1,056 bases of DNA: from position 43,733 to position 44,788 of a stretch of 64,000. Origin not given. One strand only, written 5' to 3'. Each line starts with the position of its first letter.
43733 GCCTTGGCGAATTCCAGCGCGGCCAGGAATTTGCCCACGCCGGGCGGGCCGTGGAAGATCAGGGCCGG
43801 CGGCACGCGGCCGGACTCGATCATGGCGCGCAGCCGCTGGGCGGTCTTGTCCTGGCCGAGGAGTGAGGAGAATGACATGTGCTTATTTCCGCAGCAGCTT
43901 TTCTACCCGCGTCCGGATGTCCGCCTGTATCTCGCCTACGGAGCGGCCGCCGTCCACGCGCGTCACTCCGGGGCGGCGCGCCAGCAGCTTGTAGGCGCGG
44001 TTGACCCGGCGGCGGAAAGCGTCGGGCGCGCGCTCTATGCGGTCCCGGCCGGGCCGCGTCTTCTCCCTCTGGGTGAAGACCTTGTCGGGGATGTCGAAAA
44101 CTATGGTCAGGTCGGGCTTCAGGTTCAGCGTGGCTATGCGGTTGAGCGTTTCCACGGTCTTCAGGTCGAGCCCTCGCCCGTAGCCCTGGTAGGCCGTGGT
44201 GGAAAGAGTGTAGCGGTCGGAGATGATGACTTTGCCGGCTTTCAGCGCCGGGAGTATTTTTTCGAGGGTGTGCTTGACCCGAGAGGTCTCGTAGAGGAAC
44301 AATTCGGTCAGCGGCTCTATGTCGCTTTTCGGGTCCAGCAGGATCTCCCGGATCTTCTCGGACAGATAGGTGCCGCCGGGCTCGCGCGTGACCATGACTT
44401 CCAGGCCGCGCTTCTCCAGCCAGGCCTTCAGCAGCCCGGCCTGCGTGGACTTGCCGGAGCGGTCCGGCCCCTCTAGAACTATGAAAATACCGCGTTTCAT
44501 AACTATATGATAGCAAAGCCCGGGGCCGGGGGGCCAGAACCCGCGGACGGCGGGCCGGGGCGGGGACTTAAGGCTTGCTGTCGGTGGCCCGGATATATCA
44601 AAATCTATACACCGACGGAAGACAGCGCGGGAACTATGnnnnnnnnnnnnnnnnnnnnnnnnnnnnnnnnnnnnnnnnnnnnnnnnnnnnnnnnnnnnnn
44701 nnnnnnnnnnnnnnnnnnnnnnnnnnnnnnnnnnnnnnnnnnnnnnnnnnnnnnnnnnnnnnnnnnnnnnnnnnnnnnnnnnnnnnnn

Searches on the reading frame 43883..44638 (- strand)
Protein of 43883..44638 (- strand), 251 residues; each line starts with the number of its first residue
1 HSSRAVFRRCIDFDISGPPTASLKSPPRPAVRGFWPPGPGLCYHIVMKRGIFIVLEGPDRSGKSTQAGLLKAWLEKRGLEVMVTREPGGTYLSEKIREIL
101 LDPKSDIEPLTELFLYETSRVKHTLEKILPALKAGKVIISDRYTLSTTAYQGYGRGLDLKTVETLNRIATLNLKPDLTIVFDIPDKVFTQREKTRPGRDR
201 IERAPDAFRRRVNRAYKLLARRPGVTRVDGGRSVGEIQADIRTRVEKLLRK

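Call 64: search_protein_families(library=pfam, proteins=[window:43883-44638:-], max_evalue=0.00001)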
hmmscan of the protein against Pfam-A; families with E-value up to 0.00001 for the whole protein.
window:43883-44638:- (251 aa): 2 families
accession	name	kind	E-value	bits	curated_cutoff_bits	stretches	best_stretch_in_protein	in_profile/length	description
PF02223.23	Thymidylate_kin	-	3.8e-43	147.8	27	1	55-241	1-185/185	Thymidylate kinase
PF13521.12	AAA_28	-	1.5e-06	29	27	1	53-203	2-137/164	AAA domain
